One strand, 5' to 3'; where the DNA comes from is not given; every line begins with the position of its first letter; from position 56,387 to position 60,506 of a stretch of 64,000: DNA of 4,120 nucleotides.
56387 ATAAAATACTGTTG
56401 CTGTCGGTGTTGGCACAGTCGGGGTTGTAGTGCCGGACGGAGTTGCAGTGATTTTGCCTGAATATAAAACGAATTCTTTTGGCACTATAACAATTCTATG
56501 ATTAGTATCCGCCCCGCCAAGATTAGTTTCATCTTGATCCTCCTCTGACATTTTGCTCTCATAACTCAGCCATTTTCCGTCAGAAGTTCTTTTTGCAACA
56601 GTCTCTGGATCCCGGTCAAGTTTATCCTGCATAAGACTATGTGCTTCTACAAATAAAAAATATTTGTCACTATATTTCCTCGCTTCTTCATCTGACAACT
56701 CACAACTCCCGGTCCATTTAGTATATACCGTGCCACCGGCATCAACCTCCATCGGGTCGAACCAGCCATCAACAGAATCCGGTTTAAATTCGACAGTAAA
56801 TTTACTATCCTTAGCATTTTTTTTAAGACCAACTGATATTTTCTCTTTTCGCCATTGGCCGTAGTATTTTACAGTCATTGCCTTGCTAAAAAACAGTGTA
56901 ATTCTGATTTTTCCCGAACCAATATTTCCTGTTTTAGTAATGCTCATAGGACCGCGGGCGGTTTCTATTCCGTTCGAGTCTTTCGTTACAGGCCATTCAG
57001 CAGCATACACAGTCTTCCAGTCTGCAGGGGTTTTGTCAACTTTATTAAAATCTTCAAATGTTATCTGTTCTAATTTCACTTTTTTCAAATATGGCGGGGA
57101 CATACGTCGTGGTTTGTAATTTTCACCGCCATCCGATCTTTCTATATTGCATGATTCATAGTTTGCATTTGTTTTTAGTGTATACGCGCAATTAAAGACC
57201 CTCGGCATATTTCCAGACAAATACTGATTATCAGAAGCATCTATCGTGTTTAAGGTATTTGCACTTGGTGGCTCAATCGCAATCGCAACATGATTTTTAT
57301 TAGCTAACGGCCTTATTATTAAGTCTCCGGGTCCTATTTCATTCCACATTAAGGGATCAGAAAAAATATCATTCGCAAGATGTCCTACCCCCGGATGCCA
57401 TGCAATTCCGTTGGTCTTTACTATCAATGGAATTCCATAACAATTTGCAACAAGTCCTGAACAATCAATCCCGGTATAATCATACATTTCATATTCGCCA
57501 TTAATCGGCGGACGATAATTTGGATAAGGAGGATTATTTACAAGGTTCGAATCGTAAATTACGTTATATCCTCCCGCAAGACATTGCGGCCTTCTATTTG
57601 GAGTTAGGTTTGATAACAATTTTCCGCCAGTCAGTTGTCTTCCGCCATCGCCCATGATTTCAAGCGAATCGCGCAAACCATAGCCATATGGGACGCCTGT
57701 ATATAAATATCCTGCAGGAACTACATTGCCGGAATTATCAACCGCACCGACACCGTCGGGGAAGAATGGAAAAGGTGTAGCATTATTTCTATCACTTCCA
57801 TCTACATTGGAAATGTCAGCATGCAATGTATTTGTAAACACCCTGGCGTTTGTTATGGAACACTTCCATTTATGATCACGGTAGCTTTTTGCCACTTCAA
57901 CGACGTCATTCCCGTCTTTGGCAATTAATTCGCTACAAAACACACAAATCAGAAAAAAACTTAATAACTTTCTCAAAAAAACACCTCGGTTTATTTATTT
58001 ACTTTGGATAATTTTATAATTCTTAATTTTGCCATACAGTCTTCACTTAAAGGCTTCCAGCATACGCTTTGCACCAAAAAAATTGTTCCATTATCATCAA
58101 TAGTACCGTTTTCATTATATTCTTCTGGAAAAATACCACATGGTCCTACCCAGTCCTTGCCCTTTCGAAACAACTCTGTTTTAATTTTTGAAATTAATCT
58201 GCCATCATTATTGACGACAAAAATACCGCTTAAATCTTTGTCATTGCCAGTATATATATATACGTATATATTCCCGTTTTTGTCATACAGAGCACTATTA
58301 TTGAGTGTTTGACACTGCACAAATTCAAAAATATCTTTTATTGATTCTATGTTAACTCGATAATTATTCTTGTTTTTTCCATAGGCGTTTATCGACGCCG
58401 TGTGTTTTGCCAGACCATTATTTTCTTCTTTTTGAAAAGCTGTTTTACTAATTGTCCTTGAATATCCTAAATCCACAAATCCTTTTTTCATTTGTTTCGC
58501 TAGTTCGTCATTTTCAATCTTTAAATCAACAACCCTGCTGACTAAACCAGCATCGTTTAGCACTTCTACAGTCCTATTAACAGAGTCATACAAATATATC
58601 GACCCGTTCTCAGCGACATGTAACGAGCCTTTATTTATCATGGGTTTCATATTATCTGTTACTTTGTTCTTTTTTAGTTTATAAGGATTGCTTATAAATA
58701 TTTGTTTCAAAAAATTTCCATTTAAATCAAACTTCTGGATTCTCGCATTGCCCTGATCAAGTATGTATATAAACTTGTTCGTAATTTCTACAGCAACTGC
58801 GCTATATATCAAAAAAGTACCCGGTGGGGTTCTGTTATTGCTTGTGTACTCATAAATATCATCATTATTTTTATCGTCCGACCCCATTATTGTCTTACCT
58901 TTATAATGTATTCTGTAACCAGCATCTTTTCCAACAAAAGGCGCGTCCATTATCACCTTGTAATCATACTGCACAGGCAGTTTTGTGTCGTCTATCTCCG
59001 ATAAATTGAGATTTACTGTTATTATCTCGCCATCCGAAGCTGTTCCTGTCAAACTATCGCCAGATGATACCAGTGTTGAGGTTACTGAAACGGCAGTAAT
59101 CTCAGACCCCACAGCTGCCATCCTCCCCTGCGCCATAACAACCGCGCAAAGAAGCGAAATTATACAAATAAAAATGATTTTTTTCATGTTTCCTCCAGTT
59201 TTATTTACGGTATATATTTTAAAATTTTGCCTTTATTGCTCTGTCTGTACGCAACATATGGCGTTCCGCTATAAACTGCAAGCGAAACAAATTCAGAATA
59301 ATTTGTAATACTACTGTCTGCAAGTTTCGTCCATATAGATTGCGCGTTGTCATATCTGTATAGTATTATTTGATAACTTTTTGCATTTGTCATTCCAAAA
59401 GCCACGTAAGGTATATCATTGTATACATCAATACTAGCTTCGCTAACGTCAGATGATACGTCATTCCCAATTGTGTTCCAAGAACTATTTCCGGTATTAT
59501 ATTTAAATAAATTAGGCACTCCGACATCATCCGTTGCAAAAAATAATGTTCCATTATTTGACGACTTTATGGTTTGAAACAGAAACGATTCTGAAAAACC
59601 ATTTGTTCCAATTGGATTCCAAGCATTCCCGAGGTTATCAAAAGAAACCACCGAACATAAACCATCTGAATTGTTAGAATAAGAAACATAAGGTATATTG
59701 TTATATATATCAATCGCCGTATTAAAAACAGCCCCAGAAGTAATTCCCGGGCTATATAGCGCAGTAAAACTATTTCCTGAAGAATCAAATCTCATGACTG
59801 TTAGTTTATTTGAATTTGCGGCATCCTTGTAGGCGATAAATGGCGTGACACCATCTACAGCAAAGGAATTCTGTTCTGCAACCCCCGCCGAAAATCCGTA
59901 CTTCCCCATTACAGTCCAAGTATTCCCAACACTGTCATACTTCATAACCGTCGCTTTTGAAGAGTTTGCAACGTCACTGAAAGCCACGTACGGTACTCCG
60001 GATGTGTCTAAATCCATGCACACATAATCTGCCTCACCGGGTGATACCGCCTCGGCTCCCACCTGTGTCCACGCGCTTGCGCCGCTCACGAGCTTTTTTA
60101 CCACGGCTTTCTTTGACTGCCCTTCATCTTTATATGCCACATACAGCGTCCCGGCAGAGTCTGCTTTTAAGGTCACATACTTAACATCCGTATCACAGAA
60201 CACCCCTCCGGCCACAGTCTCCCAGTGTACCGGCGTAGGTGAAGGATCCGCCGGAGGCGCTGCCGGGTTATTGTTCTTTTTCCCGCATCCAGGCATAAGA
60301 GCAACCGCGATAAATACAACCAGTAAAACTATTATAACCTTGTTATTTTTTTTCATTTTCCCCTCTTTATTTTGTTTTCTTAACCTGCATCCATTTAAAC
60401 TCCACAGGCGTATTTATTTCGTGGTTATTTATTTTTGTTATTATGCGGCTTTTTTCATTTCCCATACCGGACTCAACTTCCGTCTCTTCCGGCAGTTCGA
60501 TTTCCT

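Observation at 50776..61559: Five-gene operon of exported proteins ending in a giant multi-domain gene: candidate undescribed cell-envelope system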

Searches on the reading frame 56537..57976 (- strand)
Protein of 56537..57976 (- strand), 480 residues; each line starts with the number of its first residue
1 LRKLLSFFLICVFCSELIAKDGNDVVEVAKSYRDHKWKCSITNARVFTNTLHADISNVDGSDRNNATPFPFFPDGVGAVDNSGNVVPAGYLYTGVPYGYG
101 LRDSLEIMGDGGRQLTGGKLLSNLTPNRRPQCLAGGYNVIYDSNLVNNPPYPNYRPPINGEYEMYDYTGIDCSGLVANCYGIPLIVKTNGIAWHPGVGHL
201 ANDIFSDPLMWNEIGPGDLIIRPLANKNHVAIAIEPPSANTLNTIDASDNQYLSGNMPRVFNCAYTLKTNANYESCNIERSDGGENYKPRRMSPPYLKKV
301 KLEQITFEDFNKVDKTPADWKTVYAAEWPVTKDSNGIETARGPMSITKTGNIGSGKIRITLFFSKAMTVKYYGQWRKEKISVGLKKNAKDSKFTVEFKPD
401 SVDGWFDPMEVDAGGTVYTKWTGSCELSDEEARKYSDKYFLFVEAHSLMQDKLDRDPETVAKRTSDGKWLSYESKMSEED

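Call 102: search_protein_families(library=pfam, alignment_id=A8, max_evalue=0.1)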
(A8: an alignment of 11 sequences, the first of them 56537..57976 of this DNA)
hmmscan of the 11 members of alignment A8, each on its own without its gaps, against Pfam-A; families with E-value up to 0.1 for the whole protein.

A. member 1, window:56537-57976:- (480 aa): 2 families
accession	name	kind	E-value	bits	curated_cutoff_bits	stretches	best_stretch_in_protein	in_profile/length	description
PF10537.14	WAC_Acf1_DNA_bd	-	0.014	16.2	25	0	259-310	28-83/101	ATP-utilising chromatin assembly and remodelling N-terminal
PF00877.26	NLPC_P60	-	0.03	14.7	23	1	168-235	12-73/105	NlpC/P60 family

B. families by the number of members that match (of 11 scanned): 4 families
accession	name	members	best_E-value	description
PF00877.26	NLPC_P60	5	0.0023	NlpC/P60 family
PF10537.14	WAC_Acf1_DNA_bd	1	0.014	ATP-utilising chromatin assembly and remodelling N-terminal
PF05257.22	CHAP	1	0.026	CHAP domain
PF25338.1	C2_DCK_4th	1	0.094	Fourth C2 domain of dock-like protein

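Call 103: search_solved_structures(query=A8, max_evalue=10, show_alignments=2)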
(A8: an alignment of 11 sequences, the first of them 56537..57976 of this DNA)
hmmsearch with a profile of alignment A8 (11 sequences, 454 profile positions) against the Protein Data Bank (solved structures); distinct sequences matched with E-value up to 10: 3.
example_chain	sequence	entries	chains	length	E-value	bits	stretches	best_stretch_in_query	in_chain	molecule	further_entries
2k1g_A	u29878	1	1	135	0.055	15.5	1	139-223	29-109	Lipoprotein spr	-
8xud_I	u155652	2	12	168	0.08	15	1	138-223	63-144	Murein DD-endopeptidase MepS/Murein LD-carboxypeptidase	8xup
2lhr_A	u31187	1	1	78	0.34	12.9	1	256-315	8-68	Iron-regulated surface determinant protein H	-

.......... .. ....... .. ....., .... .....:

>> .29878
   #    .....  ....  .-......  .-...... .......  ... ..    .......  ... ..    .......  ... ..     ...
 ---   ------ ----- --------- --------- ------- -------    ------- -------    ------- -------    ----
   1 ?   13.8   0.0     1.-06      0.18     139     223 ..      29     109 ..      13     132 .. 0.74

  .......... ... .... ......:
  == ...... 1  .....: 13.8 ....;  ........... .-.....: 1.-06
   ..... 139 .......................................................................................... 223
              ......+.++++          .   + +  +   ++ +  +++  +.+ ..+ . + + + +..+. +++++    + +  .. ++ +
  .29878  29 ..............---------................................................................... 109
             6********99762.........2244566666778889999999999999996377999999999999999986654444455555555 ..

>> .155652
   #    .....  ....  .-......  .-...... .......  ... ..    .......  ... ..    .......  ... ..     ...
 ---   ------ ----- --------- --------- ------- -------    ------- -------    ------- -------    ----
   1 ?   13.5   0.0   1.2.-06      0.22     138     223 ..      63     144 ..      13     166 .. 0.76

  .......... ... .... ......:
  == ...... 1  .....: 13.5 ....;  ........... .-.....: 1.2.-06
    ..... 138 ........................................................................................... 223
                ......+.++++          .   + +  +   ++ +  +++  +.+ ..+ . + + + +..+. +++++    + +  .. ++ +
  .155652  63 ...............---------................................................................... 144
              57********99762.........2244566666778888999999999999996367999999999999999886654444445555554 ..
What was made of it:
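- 55613..57976 (-): Giant gene, 5' ORF (787 aa): signal peptide, NlpC/P60-like head, beta-rich domain, Pro/Thr linker and most of the SpoIID-like module. It ends 9 codons after the frameshift. Best PDB profile hits are E. coli Spr/MepS, aligned on GIDCSG and HVGI (call 103).
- On NlpC/P60 peptidases: They align to the same residues of Spr/MepS (call 103).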

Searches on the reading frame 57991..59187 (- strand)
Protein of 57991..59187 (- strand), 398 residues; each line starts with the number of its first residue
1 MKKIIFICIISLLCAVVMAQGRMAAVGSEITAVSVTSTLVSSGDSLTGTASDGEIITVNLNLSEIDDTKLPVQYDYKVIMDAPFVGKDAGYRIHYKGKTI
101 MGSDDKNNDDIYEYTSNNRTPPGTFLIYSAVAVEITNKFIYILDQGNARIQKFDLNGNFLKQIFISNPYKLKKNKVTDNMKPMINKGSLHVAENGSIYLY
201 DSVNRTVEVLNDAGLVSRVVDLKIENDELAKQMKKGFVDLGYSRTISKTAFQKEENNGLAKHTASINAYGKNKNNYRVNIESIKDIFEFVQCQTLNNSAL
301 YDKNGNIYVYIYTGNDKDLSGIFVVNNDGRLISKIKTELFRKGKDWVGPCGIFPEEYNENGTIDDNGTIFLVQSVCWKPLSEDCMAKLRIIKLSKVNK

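Call 6: search_protein_families(library=pfam, proteins=[window:57991-59187:-], max_evalue=0.1)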
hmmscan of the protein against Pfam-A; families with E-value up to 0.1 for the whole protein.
window:57991-59187:- (398 aa): 1 family
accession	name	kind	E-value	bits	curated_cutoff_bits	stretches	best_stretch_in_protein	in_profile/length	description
PF06970.17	RepA_N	-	0.069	13.5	30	0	359-372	39-52/76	Replication initiator protein A (RepA) N-terminus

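Call 12: search_protein_families(library=ncbifam, proteins=[window:57991-59187:-], max_evalue=0.1)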
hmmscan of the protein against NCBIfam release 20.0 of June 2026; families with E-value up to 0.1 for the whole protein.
window:57991-59187:- (398 aa): 1 family
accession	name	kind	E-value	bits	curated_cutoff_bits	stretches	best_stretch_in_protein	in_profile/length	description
NF035926.1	scyF_NHL_VPEP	equivalog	1.6e-06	27.5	350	1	107-214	180-277/376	scytonemin biosynthesis PEP-CTERM protein ScyF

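Call 13: search_protein_families(library=phrogs, proteins=[window:57991-59187:-], max_evalue=0.1)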
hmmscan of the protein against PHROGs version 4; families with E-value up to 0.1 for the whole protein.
window:57991-59187:- (398 aa): 0 families

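Call 71: search_protein_families(library=padloc, proteins=[window:57991-59187:-], max_evalue=0.01)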
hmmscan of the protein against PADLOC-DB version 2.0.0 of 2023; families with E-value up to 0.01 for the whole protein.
window:57991-59187:- (398 aa): 0 families

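Call 107: search_solved_structures(query=A7, max_evalue=10)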
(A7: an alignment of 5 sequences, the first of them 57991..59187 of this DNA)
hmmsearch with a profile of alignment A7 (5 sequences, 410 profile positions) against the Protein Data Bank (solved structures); distinct sequences matched with E-value up to 10: 44.
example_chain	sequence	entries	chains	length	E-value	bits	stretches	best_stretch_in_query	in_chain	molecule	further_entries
6d69_A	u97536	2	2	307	2.7e-15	59.6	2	138-229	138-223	NHL Repeat Region of D. melanogaster Thin | Thin, isoform D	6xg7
7qrx_A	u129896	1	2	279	2.6e-11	46.6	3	118-171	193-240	E3 ubiquitin-protein ligase TRIM71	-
8j72_A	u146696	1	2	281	2.8e-11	46.5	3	127-171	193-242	E3 ubiquitin-protein ligase TRIM71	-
9jur_A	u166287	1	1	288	3e-11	46.3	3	117-171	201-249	E3 ubiquitin-protein ligase TRIM71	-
7b2r_A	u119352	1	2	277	4.1e-11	45.9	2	140-175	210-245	Tripartite motif-containing protein 2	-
7b96_A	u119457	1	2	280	4.3e-11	45.8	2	140-175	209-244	Isoform 2 of Tripartite motif-containing protein 2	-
7qrv_A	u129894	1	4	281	4.3e-11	45.8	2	140-175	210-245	Tripartite motif-containing protein 2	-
7qrw_A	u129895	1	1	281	2.4e-10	43.4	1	139-174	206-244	Isoform 4 of Tripartite motif-containing protein 3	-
6fpt_A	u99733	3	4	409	6.4e-09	38.7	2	118-171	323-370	E3 ubiquitin-protein ligase TRIM71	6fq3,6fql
1q7f_A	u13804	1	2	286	0.00078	21.9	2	140-169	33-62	brain tumor CG10719-PA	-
5ex7_A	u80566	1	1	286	0.00097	21.6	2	140-169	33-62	Brain tumor protein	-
4zlr_A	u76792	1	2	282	0.00098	21.6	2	140-169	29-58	Brain tumor protein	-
6qsd_A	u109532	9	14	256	0.0033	19.9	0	140-163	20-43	Pizza6S | Pizza6-S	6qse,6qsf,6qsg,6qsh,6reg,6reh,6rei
6f0t_A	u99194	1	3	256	0.0042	19.5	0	140-163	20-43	Pizza6-SFW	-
6rej_A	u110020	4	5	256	0.005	19.3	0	140-163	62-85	Pizza6-SH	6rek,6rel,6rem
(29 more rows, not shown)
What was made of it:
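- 57991..59187 (-): Gene B (type B1): 398-aa exported NHL-repeat beta-propeller. Conserved second gene, always paired with the NlpC/P60-type head. The B1 profile hits NHL propellers in PDB (Thin 6d69 E 2.7e-15; TRIM71, TRIM2) (call 107).
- B1 is an NHL propeller (call 107).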

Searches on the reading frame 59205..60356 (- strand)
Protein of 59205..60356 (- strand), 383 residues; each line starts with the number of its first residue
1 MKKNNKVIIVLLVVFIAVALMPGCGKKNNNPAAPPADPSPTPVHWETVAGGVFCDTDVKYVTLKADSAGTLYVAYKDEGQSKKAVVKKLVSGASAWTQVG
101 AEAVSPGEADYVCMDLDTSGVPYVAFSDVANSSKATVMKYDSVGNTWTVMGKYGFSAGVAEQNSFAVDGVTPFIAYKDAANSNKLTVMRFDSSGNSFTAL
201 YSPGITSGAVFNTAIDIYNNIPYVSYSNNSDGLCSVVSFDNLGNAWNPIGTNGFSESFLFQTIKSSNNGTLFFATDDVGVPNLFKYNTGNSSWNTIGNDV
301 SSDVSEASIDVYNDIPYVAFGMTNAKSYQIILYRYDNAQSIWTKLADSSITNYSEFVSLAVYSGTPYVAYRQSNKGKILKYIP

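Call 6: search_protein_families(library=pfam, proteins=[window:59205-60356:-], max_evalue=0.1)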
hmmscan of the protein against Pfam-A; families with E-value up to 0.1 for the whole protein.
window:59205-60356:- (383 aa): 3 families
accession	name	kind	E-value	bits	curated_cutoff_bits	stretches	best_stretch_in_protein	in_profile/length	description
PF24981.1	Beta-prop_ATRN-LZTR1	-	0.0023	17.7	50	1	282-361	68-154/289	Attractin/LZTR1 beta-propeller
PF01344.31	Kelch_1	-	0.0081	16.1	20.1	0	131-150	23-42/46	Kelch motif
PF09070.16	PFU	-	0.066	13.8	26.2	0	267-312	5-50/113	PFU (PLAA family ubiquitin binding)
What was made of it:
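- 59205..60356 (-): 383-aa lipoprotein with seven kelch-like repeats. Lineage-specific insertion, not part of the conserved core. Only weak Kelch/beta-propeller Pfam hits (call 6).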

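Call 8: find_encoding_contigs(protein=window:59205-60356:-, flank=10000, max_places=6)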
Protein window:59205-60356:- (383 aa): 1 contig read that carries it; 1 place shown.
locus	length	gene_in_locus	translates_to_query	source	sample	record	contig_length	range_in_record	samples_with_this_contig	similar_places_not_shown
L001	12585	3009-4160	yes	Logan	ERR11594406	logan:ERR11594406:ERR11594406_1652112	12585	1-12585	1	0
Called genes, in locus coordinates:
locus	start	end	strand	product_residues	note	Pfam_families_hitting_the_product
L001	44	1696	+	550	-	PF01266:DAO (faint), PF03486:HI0933_like (faint), PF07992:Pyr_redox_2, PF13450:NAD_binding_8 (faint), PF13738:Pyr_redox_3, PF00070:Pyr_redox, PF02852:Pyr_redox_dim, PF00581:Rhodanese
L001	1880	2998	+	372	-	-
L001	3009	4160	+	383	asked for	-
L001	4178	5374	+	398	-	-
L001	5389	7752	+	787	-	-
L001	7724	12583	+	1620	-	?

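Call 12: search_protein_families(library=ncbifam, proteins=[window:59205-60356:-], max_evalue=0.1)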
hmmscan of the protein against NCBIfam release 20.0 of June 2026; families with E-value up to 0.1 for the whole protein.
window:59205-60356:- (383 aa): 1 family
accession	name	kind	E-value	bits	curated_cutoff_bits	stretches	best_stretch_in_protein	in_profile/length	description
NF040474.1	peri_RclB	exception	0.01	16.1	100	0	174-201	50-77/78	reactive chlorine resistance periplasmic protein RclB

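Call 13: search_protein_families(library=phrogs, proteins=[window:59205-60356:-], max_evalue=0.1)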
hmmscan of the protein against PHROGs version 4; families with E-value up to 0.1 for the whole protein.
window:59205-60356:- (383 aa): 0 families

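Call 71: search_protein_families(library=padloc, proteins=[window:59205-60356:-], max_evalue=0.01)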
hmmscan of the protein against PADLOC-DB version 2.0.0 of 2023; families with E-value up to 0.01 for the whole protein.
window:59205-60356:- (383 aa): 0 families

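Call 81: search_solved_structures(query=window:59205-60356:-, max_evalue=1)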
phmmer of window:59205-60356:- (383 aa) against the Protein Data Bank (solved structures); distinct sequences matched with E-value up to 1: 2.
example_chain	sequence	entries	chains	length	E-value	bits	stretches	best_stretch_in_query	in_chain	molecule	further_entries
6hrl_A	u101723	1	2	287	0.1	15.1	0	68-149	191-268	Kelch-like protein 17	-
7kn1_A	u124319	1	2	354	0.2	14.1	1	110-227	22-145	UDP-glucose 4-epimerase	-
